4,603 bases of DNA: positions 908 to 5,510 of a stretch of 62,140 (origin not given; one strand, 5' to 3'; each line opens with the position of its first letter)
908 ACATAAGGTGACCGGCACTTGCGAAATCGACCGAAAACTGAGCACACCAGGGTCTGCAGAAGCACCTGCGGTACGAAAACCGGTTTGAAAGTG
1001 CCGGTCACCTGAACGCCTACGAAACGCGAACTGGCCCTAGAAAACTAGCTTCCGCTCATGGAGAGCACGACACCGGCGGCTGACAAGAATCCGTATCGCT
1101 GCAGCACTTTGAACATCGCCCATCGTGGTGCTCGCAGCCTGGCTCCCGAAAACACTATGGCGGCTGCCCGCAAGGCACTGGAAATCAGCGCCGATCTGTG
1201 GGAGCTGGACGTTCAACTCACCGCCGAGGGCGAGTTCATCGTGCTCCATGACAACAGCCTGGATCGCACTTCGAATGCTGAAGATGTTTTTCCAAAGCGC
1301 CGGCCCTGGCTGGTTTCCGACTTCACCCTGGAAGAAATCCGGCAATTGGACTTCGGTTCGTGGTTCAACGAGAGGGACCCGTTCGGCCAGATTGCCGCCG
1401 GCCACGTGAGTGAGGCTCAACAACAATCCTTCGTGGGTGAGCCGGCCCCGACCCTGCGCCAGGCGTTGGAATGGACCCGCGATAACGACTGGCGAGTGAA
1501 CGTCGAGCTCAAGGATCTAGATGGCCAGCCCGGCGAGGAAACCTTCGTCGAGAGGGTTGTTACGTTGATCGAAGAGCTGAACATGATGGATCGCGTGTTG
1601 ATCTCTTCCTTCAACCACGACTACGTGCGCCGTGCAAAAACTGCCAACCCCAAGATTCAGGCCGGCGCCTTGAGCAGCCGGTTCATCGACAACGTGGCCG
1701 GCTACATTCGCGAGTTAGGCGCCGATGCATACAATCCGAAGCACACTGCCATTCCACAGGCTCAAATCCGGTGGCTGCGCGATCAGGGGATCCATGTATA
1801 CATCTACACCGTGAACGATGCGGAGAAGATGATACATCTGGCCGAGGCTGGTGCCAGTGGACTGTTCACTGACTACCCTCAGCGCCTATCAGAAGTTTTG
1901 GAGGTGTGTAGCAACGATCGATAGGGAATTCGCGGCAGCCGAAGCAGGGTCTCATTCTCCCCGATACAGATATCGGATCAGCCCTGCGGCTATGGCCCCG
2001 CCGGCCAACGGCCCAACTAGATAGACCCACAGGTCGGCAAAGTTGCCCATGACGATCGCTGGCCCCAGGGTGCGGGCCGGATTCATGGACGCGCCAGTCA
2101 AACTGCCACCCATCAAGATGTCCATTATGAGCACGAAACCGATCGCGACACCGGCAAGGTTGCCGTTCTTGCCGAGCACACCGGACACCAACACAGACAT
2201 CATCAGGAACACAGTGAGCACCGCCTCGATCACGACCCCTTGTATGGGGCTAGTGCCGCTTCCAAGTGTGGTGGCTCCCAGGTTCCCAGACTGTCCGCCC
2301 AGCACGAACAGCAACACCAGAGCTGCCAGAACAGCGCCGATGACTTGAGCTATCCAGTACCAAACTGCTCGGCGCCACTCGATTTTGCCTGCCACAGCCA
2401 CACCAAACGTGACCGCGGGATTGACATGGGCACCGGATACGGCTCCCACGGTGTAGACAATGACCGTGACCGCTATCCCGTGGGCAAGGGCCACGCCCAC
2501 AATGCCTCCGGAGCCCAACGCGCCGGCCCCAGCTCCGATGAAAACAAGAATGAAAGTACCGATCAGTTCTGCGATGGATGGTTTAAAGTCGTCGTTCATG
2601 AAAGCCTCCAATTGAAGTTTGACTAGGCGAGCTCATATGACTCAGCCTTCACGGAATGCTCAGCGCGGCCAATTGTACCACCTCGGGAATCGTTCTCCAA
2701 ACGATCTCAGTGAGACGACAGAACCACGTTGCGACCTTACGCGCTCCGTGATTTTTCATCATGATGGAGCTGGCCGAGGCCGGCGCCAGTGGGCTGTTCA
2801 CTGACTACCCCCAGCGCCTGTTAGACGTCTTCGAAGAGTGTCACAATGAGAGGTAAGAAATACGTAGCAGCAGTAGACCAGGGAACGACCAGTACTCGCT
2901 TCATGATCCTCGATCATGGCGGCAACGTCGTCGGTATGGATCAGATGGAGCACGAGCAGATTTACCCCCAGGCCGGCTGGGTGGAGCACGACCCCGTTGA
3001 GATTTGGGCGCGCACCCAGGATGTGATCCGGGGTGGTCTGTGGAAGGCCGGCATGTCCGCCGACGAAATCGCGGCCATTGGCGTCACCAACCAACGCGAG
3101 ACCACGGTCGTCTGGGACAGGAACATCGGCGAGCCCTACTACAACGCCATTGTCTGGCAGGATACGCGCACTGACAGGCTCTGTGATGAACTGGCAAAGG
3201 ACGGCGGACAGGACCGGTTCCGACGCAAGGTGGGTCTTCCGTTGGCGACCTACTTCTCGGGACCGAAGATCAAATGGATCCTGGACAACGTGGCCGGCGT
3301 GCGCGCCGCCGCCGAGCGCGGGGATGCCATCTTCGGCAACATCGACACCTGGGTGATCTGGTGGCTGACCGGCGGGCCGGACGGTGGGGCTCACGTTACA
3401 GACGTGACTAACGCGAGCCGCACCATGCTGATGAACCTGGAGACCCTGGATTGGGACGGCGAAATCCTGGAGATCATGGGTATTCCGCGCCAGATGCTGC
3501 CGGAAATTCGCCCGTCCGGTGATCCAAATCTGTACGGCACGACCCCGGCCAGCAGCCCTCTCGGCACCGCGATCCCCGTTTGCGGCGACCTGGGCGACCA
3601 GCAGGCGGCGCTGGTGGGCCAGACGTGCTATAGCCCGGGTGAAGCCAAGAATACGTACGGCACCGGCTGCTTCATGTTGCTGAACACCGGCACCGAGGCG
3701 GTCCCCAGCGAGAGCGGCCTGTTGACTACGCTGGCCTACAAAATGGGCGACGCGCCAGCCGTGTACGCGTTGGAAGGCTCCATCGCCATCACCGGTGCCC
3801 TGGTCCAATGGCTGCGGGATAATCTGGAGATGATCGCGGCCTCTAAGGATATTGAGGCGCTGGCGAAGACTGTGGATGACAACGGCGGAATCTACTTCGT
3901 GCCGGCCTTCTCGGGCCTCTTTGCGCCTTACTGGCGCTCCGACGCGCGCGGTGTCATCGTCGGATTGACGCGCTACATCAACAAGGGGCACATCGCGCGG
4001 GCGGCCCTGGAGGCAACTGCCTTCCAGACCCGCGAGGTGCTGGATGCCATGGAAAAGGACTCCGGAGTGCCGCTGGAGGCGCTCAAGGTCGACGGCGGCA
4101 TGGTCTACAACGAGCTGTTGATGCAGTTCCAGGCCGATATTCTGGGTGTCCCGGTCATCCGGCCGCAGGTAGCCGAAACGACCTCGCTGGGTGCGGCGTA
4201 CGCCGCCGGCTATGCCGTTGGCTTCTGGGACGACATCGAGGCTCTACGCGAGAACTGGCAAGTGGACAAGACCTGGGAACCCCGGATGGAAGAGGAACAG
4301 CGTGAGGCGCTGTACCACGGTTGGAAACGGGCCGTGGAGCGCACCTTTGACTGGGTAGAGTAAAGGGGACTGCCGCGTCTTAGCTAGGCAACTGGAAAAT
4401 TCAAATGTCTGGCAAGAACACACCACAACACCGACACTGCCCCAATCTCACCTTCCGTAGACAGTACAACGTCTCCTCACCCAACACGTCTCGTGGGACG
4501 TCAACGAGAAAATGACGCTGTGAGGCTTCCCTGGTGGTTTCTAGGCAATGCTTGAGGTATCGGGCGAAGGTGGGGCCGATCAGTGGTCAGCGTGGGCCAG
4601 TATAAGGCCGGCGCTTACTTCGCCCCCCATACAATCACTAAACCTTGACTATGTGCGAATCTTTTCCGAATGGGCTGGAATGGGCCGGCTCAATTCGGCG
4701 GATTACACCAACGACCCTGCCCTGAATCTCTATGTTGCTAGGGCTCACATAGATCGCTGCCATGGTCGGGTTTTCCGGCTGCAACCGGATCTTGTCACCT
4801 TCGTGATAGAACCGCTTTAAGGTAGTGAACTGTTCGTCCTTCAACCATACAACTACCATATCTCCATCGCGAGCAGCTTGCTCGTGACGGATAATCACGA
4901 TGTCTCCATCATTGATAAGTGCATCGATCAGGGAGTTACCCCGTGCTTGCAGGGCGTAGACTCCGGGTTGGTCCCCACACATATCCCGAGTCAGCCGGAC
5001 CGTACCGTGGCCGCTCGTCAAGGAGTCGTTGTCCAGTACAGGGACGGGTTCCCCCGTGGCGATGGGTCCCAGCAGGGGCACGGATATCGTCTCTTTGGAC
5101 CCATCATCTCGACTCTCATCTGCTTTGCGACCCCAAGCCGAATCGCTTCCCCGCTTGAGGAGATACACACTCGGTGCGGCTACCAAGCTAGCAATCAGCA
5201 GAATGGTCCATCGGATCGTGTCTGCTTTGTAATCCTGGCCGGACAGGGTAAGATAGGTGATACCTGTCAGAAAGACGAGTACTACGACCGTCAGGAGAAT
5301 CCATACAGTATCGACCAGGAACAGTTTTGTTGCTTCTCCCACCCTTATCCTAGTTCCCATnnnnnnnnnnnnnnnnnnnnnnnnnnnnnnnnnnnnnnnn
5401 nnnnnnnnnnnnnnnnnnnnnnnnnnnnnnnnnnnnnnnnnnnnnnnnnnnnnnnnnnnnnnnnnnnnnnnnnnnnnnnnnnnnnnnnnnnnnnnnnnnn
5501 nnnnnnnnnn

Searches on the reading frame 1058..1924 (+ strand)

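Call 41: search_protein_families(library=pfam, proteins=[window:1058-1924:+], max_evalue=0.00001)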
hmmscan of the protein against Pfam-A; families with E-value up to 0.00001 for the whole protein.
window:1058-1924:+ (288 aa): 1 family
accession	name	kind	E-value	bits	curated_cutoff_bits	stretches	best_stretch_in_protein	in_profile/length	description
PF03009.23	GDPD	-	6.3e-44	151.3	23.6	1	22-275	1-243/244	Glycerophosphoryl diester phosphodiesterase family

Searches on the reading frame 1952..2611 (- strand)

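Call 41: search_protein_families(library=pfam, proteins=[window:1952-2611:-], max_evalue=0.00001)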
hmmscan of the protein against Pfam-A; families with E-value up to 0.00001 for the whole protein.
window:1952-2611:- (219 aa): 1 family
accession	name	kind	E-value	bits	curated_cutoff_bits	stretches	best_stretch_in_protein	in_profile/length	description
PF00230.25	MIP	-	6.4e-56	190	25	1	10-209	9-219/222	Major intrinsic protein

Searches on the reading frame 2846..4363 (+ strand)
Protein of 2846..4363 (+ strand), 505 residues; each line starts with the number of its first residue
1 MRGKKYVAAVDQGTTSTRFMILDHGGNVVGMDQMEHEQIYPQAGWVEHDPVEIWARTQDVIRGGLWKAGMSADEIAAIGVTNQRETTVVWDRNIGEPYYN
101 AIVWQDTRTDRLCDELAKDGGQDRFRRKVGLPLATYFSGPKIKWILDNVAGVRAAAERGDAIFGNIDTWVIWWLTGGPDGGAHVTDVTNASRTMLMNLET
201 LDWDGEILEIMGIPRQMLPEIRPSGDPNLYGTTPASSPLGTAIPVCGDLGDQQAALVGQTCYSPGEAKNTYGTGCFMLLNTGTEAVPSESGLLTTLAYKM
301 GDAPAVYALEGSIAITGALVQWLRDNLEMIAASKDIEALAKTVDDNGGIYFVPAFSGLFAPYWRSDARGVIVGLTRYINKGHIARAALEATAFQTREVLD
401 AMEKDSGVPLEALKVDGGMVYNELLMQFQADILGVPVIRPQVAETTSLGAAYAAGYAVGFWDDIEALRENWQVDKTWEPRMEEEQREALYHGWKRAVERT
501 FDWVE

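Call 41: search_protein_families(library=pfam, proteins=[window:2846-4363:+], max_evalue=0.00001)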
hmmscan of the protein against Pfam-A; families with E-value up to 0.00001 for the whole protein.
window:2846-4363:+ (505 aa): 2 families
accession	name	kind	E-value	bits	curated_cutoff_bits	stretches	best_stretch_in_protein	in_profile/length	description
PF00370.27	FGGY_N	-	6.5e-75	252.3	28.8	1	6-258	1-245/245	FGGY family of carbohydrate kinases, N-terminal domain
PF02782.22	FGGY_C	-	7.4e-53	179.7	27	1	268-457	2-197/198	FGGY family of carbohydrate kinases, C-terminal domain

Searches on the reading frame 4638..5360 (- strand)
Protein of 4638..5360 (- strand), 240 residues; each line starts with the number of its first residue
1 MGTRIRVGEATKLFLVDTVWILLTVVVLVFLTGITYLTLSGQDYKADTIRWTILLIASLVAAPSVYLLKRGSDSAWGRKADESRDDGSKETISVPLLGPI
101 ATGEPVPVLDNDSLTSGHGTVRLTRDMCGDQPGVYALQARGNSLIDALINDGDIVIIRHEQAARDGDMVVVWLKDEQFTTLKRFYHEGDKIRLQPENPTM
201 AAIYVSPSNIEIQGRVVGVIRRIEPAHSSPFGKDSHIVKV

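Call 41: search_protein_families(library=pfam, proteins=[window:4638-5360:-], max_evalue=0.00001)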
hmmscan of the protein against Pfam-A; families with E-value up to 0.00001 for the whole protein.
window:4638-5360:- (240 aa): 1 family
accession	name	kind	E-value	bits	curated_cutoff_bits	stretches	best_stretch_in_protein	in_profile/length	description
PF00717.28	Peptidase_S24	-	4.8e-26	91.2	23.3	1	95-217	1-116/116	Peptidase S24-like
